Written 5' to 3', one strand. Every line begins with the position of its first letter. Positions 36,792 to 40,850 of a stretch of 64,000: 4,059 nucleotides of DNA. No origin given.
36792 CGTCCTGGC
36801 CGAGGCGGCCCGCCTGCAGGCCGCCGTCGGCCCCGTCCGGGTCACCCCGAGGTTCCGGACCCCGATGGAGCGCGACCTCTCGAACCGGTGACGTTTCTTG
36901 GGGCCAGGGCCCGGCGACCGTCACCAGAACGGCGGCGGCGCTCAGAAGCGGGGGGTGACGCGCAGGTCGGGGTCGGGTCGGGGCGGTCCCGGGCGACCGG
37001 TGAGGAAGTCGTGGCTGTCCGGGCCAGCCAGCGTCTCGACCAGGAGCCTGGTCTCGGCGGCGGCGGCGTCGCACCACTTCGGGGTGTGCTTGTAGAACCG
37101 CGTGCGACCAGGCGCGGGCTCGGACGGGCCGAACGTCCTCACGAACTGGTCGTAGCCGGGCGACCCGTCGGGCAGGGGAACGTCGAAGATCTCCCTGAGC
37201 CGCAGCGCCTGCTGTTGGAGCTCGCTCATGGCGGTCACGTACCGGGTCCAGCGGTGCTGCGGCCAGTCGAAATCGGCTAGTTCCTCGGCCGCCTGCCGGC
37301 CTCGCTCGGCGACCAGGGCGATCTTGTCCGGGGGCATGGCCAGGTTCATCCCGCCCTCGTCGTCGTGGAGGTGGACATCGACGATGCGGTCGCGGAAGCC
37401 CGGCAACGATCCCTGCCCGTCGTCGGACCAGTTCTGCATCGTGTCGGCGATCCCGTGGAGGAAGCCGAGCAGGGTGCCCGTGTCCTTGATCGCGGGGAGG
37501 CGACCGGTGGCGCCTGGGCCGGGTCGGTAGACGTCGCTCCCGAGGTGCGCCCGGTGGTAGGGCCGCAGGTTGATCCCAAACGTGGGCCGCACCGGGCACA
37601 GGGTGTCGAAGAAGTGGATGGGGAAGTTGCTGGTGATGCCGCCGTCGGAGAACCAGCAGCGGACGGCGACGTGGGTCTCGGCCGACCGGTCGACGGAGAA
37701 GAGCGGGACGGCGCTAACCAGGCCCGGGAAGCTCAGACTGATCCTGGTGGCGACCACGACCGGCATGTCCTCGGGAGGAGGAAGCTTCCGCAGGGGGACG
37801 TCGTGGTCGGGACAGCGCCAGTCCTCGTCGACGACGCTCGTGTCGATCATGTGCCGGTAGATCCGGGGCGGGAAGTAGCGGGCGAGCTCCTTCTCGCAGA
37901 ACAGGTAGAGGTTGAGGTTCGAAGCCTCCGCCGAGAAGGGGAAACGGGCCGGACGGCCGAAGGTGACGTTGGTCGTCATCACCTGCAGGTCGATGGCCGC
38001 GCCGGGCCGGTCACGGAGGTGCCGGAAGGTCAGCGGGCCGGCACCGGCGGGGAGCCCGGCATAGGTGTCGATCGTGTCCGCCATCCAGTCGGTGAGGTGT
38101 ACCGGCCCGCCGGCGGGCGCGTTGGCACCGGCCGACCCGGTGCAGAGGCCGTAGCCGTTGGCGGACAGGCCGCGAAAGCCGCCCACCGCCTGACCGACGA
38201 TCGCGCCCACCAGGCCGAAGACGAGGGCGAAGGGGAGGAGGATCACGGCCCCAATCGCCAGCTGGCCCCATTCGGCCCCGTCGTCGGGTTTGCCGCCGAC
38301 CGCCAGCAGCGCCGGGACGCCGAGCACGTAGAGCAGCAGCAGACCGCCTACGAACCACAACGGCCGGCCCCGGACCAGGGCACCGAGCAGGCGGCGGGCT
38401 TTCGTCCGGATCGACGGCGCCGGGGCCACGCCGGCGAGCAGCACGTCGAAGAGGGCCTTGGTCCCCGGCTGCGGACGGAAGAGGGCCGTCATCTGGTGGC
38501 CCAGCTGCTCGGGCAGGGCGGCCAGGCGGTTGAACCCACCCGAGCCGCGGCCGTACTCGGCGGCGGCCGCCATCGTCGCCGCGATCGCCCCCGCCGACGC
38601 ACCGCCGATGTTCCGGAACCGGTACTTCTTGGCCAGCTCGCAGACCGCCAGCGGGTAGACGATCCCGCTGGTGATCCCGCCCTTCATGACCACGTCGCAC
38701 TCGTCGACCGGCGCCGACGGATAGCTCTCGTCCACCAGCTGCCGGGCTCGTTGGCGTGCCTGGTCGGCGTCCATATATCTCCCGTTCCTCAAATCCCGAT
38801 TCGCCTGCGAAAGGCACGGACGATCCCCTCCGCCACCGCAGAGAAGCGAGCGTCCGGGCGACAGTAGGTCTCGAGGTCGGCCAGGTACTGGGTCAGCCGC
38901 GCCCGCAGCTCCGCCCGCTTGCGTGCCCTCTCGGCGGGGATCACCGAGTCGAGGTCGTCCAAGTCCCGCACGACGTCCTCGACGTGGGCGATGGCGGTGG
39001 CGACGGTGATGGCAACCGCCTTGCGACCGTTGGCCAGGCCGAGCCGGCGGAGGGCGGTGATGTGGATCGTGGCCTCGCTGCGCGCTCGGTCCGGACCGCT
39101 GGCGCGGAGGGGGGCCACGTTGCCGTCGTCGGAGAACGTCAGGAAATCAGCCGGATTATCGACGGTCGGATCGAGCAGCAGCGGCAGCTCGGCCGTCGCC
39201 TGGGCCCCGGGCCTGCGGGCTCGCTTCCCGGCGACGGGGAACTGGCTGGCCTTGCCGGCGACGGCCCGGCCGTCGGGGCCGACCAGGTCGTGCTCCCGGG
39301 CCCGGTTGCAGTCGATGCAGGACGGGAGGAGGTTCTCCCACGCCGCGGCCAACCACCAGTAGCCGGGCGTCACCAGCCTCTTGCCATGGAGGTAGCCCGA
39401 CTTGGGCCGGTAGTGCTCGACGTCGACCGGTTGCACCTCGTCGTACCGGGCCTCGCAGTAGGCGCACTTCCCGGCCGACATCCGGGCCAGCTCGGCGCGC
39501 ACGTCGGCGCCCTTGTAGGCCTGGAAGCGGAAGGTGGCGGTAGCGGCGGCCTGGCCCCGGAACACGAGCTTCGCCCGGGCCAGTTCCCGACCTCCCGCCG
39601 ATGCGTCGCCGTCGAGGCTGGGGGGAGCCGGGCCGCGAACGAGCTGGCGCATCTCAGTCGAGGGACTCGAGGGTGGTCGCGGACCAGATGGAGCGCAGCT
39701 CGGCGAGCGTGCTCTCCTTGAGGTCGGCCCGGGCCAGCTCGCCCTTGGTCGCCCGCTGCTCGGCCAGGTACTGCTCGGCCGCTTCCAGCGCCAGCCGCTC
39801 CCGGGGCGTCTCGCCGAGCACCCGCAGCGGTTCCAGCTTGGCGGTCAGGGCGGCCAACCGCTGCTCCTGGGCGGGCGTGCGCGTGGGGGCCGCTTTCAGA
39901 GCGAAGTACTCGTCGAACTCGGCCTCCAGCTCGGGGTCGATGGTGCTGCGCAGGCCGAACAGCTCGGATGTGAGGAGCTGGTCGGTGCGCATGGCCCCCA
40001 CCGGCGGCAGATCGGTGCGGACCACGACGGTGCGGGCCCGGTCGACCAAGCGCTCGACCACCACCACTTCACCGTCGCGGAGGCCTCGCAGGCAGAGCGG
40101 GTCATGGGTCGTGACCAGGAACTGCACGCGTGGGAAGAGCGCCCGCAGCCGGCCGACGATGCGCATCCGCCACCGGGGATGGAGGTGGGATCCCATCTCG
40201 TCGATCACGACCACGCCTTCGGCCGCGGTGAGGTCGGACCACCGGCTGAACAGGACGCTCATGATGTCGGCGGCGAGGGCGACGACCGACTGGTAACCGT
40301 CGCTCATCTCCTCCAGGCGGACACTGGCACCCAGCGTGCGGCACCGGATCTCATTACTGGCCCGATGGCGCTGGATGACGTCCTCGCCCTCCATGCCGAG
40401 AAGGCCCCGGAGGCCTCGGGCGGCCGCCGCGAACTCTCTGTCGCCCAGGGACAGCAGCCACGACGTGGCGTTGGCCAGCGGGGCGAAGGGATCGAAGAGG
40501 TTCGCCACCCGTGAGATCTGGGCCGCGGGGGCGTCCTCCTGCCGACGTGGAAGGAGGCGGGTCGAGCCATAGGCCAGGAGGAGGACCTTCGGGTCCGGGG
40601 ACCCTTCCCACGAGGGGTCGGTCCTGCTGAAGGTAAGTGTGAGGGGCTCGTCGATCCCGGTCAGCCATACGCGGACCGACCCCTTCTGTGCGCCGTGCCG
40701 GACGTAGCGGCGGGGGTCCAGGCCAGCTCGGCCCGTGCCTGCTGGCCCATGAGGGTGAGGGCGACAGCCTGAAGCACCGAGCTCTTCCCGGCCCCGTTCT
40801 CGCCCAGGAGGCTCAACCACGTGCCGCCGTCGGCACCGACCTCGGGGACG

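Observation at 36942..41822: Septu-like ATPase/HNH core joined to a second, degenerate HNH module and a membrane-anchored patatin phospholipase: a candidate undescribed defence operon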

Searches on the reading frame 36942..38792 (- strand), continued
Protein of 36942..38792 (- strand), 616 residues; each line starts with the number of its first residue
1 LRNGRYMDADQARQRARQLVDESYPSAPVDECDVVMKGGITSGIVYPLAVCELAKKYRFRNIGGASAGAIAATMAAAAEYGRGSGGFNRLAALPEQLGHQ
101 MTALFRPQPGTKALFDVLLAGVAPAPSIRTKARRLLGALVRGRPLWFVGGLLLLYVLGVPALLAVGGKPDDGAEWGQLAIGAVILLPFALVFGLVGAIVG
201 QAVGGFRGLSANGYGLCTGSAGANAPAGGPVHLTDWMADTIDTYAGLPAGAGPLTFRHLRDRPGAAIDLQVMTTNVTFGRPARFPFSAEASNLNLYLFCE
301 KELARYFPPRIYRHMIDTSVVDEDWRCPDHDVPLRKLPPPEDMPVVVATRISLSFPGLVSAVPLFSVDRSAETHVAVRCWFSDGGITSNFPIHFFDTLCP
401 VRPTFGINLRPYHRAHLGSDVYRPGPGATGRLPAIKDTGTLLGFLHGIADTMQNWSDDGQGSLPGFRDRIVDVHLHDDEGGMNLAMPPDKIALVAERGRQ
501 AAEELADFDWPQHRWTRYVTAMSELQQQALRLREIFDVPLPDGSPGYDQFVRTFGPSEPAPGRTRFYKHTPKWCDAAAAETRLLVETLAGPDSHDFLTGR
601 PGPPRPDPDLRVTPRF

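Call 80: search_protein_families(library=padloc, proteins=[L098:1868-3607:+, L098:580-1812:+, L098:9072-10778:+, L098:10768-11793:+, L098:12027-14483:-, L098:6998-8704:+, L097:6947-8758:+], max_evalue=0.00001)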
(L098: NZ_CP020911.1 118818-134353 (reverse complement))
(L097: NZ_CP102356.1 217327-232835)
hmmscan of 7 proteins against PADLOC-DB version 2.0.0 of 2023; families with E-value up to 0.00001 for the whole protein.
L098:1868-3607:+ (579 aa): 0 families

L098:580-1812:+ (410 aa): 0 families

L098:9072-10778:+ (568 aa): 26 families (the best 25 are shown)
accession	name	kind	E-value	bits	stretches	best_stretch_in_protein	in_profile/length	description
PDLC03301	MTase_II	-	1.1e-238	791.7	1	24-565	66-601/604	Type II methyltransferase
PDLC03267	MTase_II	-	4.6e-109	363.8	1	26-563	7-538/539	Type II methyltransferase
PDLC03222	MTase_II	-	2.5e-30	103.6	1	26-500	125-585/602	Type II methyltransferase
PDLC03331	MTase_II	-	4.9e-30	102.7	1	29-535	26-531/541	Type II methyltransferase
PDLC04134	mad2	-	7.3e-24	82.4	1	26-234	264-441/492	mads_2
PDLC03248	MTase_II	-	1.4e-23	81.4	1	32-233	9-191/521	Type II methyltransferase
PDLC03293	MTase_II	-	1.2e-15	55.2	1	28-212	12-184/427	Type II methyltransferase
PDLC03338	MTase_II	-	4.3e-15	53.5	1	25-262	122-376/604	Type II methyltransferase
PDLC03313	MTase_II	-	9.7e-15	52.1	1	23-225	13-239/563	Type II methyltransferase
PDLC03258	MTase_II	-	2e-14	51.5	1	29-232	19-196/366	Type II methyltransferase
PDLC03328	MTase_II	-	9.1e-14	48.9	1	29-490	28-498/587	Type II methyltransferase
PDLC03335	MTase_II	-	2.3e-13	47.7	1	29-236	76-302/607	Type II methyltransferase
PDLC03226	MTase_II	-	1e-12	45.5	1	28-234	12-231/579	Type II methyltransferase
PDLC03719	oMTase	-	4e-12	43.8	1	29-234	22-208/387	orphan methyltransferase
PDLC03348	MTase_II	-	1.9e-11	41.2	1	124-320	342-530/727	Type II methyltransferase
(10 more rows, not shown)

L098:10768-11793:+ (341 aa): 0 families

L098:12027-14483:- (818 aa): 31 families (the best 25 are shown)
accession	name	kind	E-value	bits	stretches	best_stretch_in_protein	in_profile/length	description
PDLC03859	LmuB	-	1.8e-19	68.4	1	1-616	2-593/611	-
PDLC04135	mad3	-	6.2e-17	60.2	1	3-612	1-327/374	mads_3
PDLC00271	PtuA1|PtuA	-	4.2e-15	54.2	1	3-105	2-98/421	AAA ATPase domain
PDLC00298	PtuA1|PtuA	-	4.8e-15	53.5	1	3-125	2-128/423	AAA ATPase domain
PDLC00278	PtuA1|PtuA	-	3e-13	47.9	1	3-105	2-106/436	AAA ATPase domain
PDLC00284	PtuA1|PtuA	-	8e-13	46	1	2-67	60-126/545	AAA ATPase domain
PDLC02913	ATPase_I-A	-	8.8e-13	46.2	1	2-107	52-153/508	-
PDLC03865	LmuB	-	1.1e-12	45.1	1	3-209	2-212/1007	-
PDLC00311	PtuA1|PtuA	-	5.4e-12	43.4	1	2-59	1-58/455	AAA ATPase domain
PDLC00299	PtuA1|PtuA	-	5.6e-12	43.4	1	2-108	53-157/535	AAA ATPase domain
PDLC00267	PtuA1|PtuA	-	9.6e-12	42.8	1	3-110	2-111/438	AAA ATPase domain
PDLC00305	PtuA1|PtuA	-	4.1e-11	40.9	1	3-51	2-50/392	AAA ATPase domain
PDLC00288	PtuA1|PtuA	-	1.9e-10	38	0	3-54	313-372/733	AAA ATPase domain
PDLC00310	PtuA1|PtuA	-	2.2e-10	38.2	1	2-77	1-75/443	AAA ATPase domain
PDLC00292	PtuA1|PtuA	-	7.3e-10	35.8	0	4-54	309-365/726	AAA ATPase domain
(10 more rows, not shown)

L098:6998-8704:+ (568 aa): 0 families

L097:6947-8758:+ (603 aa): 0 families

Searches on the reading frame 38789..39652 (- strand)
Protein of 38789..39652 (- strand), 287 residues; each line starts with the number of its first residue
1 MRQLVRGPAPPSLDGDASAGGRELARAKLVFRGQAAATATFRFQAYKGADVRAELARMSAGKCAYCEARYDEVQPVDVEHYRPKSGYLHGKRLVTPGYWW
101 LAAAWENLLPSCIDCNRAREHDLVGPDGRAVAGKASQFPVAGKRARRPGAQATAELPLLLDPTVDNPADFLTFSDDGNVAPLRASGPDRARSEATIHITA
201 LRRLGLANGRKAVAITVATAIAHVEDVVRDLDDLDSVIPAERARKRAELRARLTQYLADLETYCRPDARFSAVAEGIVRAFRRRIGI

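Call 3: search_protein_families(library=pfam, proteins=[window:38789-39652:-], max_evalue=0.01)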
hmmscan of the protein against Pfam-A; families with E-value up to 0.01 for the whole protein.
window:38789-39652:- (287 aa): 0 families

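Call 4: search_protein_families(library=padloc, proteins=[window:38789-39652:-], max_evalue=0.01)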
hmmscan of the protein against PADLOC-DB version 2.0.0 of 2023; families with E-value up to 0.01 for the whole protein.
window:38789-39652:- (287 aa): 52 families (the best 25 are shown)
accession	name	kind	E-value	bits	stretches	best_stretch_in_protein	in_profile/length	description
PDLC00328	PtuB1|PtuB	-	4.1e-69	231.3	1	7-283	9-284/295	Unknown function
PDLC00319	PtuB1|PtuB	-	9.2e-65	217.2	1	10-283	10-294/310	Unknown function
PDLC00329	PtuB1|PtuB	-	4.4e-60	201.8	1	1-285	1-328/331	Unknown function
PDLC00339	PtuB1|PtuB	-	1.7e-45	153.9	1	33-273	37-248/261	Unknown function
PDLC00292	PtuA1|PtuA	-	4.9e-44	148.8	1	3-243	3-223/726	AAA ATPase domain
PDLC00316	PtuB1|PtuB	-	2.3e-36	124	1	47-264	51-254/301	Unknown function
PDLC00330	PtuB1|PtuB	-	6.6e-36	122.5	1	50-283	43-260/271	Unknown function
PDLC00343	PtuB1|PtuB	-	7.2e-35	119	1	51-281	54-270/283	Unknown function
PDLC00288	PtuA1|PtuA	-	1.7e-27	94.4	1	46-240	50-227/733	AAA ATPase domain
PDLC00333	PtuB1|PtuB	-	6.2e-25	86.3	1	47-279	47-258/272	Unknown function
PDLC00327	PtuB1|PtuB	-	1.6e-23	81.6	1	36-212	32-208/391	Unknown function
PDLC00337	PtuB1|PtuB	-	1.1e-22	79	2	1-120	1-105/216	Unknown function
PDLC00336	PtuB1|PtuB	-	9.7e-21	72.5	2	44-122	47-115/250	Unknown function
PDLC00342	PtuB1|PtuB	-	4.3e-17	60.3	1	47-121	34-99/247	Unknown function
PDLC00324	PtuB1|PtuB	-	6.8e-17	59.9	1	1-225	1-173/209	Unknown function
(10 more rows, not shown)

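Call 5: search_protein_families(library=ncbifam, proteins=[window:38789-39652:-], max_evalue=0.01)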
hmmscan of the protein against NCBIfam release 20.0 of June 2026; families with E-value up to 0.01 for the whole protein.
window:38789-39652:- (287 aa): 2 families
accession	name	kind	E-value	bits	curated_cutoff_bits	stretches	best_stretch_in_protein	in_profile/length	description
NF041761.1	PtuB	equivalog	1.7e-13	50.9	150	1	49-238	34-200/218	retron Ec78 anti-phage system effector HNH endonuclease PtuB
TIGR02646.1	TIGR02646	subfamily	2.5e-12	47.1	52.15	1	47-201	11-135/144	retron system putative HNH endonuclease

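Call 31: list_cluster_members(proteins=[P0001, window:38789-39652:-, window:35662-36891:+])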
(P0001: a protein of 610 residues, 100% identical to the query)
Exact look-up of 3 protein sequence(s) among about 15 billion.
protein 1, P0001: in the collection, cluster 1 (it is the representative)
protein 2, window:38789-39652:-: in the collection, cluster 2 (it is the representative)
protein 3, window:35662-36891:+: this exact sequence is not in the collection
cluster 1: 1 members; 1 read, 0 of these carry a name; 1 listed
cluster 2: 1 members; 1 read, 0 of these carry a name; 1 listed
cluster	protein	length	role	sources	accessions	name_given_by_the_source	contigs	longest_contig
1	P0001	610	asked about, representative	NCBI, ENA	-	-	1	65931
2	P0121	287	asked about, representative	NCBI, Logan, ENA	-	-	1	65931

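Call 72: search_solved_structures(query=window:38789-39652:-, max_evalue=0.001)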
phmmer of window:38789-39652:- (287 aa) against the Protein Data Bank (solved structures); distinct sequences matched with E-value up to 0.001: 4.
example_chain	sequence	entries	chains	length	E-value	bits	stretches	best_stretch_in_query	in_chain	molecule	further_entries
9l7p_H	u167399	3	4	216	7.4e-05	25.5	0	51-202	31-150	TIGR02646 family protein | Retron I-A effector PtuB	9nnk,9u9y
9nnb_J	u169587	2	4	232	9.5e-05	25.2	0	52-202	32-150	Retron I-A effector PtuB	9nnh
9kjx_F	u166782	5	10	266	0.00015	24.5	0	52-202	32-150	TIGR02646 family protein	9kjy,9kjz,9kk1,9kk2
22bv_F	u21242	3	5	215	0.0005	22.8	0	159-213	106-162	TIGR02646 family protein | PtuB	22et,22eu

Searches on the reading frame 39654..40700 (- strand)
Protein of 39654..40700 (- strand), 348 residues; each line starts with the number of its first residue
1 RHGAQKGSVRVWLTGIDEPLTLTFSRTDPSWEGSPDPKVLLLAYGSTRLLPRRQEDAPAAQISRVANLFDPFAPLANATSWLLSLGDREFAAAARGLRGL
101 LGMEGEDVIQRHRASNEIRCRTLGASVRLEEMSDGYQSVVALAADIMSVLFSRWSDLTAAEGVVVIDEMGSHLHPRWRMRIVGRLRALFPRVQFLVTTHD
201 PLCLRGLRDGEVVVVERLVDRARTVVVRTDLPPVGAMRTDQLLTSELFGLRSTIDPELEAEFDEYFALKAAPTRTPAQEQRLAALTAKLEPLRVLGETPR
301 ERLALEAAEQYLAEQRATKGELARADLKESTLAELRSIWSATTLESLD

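Call 3: search_protein_families(library=pfam, proteins=[window:39654-40700:-], max_evalue=0.01)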
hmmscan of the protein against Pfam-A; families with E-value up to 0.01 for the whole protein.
window:39654-40700:- (348 aa): 2 families
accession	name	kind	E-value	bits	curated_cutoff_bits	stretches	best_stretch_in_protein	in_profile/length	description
PF13304.12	AAA_21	-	1.2e-13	52.2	27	1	121-202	227-301/304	AAA domain, putative AbiEii toxin, Type IV TA system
PF02463.25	SMC_N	-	0.0046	16.9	40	1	127-202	132-200/220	RecF/RecN/SMC N terminal domain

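Call 4: search_protein_families(library=padloc, proteins=[window:39654-40700:-], max_evalue=0.01)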
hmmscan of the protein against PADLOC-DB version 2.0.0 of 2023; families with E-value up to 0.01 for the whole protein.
window:39654-40700:- (348 aa): 77 families (the best 25 are shown)
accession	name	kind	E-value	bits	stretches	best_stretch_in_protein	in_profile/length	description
PDLC00292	PtuA1|PtuA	-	2.2e-119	397.9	1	1-344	377-720/726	AAA ATPase domain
PDLC00288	PtuA1|PtuA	-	7.9e-96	320.3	1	7-336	398-723/733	AAA ATPase domain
PDLC00291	PtuA1|PtuA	-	1.8e-66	223.2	1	6-334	412-765/773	AAA ATPase domain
PDLC00306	PtuA1|PtuA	-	1.7e-48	163.5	1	95-335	4-270/274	AAA ATPase domain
PDLC00304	PtuA1|PtuA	-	1.2e-42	144.6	1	40-309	148-433/444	AAA ATPase domain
PDLC00295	PtuA1|PtuA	-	7.6e-38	128.7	1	113-317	240-446/451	AAA ATPase domain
PDLC00269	PtuA1|PtuA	-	2.7e-31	107.3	1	58-288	174-428/446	AAA ATPase domain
PDLC00301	PtuA1|PtuA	-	3.6e-28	96.7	1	38-270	148-389/429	AAA ATPase domain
PDLC00278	PtuA1|PtuA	-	6.1e-26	89.7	1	124-223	246-343/436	AAA ATPase domain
PDLC00271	PtuA1|PtuA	-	5.5e-25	86.8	1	113-287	228-395/421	AAA ATPase domain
PDLC00279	PtuA1|PtuA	-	6.5e-25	86.1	1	124-255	227-360/416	AAA ATPase domain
PDLC00298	PtuA1|PtuA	-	7.4e-25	85.9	1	113-217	229-338/423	AAA ATPase domain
PDLC00275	PtuA1|PtuA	-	1.3e-24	85.3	1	126-288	168-325/348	AAA ATPase domain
PDLC02913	ATPase_I-A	-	7.8e-24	82.7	1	110-275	311-472/508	-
PDLC00299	PtuA1|PtuA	-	3.1e-23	80.5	1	109-266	323-481/535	AAA ATPase domain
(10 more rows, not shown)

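Call 5: search_protein_families(library=ncbifam, proteins=[window:39654-40700:-], max_evalue=0.01)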
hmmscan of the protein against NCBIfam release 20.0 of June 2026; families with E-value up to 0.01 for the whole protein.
window:39654-40700:- (348 aa): 2 families
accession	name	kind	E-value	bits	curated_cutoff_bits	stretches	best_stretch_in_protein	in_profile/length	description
NF041760.1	PtuA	equivalog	4.9e-23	81.8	500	1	109-226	322-441/524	retron Ec78 anti-phage system effector ATPase PtuA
TIGR04435.1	restrict_AAA_1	hypoth_equivalog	0.00045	19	300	1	159-263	417-527/568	restriction system-associated AAA family ATPase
